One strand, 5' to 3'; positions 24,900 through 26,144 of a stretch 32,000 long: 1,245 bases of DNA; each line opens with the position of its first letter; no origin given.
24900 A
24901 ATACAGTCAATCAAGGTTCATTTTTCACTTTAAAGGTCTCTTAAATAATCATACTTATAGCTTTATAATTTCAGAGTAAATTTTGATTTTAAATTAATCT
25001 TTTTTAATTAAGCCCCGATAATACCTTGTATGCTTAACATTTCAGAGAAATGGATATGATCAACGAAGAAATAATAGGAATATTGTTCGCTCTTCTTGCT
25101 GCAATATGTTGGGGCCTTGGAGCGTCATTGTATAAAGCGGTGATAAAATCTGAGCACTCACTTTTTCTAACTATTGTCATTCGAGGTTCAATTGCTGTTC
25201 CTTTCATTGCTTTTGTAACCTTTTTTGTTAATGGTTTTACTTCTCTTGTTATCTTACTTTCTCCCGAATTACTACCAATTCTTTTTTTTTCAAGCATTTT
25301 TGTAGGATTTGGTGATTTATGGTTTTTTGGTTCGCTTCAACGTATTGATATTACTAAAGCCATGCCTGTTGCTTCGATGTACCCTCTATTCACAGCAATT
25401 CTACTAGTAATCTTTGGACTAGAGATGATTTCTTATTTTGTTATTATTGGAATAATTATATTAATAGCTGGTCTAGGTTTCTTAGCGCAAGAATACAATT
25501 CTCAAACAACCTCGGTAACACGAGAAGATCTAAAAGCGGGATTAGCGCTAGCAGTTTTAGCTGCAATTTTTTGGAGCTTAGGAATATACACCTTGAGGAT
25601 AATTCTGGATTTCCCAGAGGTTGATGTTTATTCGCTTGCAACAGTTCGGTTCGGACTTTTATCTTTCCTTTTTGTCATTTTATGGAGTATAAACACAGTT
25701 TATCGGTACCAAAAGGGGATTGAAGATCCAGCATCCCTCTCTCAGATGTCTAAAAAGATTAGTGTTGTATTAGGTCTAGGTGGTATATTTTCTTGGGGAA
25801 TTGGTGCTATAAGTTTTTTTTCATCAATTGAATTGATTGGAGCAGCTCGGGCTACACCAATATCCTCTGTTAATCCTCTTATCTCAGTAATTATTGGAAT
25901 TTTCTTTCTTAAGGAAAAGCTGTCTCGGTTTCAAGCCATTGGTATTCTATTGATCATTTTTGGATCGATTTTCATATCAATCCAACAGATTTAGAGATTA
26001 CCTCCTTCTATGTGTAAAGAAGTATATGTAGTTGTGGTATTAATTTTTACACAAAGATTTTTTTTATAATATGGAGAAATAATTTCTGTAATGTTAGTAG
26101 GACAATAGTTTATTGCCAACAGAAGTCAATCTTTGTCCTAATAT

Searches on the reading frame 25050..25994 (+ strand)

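Call 4: search_protein_families(library=pfam, proteins=[window:25050-25994:+], max_evalue=0.1)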
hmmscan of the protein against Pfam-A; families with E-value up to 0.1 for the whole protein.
window:25050-25994:+ (314 aa): 5 families
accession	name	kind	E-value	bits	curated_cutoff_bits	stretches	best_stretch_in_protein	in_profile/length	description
PF00892.27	EamA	-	2.1e-30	106.2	28.2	2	163-310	2-134/135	EamA-like transporter family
PF06800.18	Sugar_transport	-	2.5e-10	40.6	26.3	1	12-311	1-279/280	Sugar transport protein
PF05653.20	Mg_trans_NIPA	-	1.6e-06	28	26.2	1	240-311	50-121/295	Magnesium transporter NIPA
PF10639.15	TMEM234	-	0.00043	20.8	30.1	0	87-142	53-109/113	Putative transmembrane family 234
PF03151.22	TPT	-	0.027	14.3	30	0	49-307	40-288/291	Triose-phosphate Transporter family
